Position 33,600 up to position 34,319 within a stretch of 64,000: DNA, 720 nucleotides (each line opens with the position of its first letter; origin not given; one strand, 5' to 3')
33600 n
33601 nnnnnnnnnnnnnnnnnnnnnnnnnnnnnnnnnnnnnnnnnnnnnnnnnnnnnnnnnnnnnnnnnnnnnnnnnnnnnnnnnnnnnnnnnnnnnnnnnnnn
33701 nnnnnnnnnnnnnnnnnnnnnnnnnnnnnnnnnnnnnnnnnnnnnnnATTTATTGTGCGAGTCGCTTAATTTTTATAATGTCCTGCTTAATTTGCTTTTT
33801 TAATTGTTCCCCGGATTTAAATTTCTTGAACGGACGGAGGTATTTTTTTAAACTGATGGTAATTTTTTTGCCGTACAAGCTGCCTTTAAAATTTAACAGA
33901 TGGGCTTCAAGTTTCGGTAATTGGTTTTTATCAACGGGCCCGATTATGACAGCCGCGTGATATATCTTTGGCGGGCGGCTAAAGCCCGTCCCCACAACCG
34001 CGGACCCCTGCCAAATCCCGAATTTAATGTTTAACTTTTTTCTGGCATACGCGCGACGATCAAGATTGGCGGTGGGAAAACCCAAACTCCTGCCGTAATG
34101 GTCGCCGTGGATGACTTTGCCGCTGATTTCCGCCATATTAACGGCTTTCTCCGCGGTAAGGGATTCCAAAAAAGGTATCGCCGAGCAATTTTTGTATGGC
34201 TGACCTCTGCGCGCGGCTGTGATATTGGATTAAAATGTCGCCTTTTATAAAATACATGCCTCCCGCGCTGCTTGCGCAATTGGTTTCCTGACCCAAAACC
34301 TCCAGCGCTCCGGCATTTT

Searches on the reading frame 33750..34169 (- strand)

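Call 84: search_protein_families(library=pfam, proteins=[window:33750-34169:-], max_evalue=0.001)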
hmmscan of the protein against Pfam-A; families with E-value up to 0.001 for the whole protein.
window:33750-34169:- (139 aa): 1 family
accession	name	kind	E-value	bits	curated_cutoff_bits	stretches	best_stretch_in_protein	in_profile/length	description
PF01687.23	Flavokinase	-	1.4e-28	100.1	19.6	1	14-136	6-122/124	Riboflavin kinase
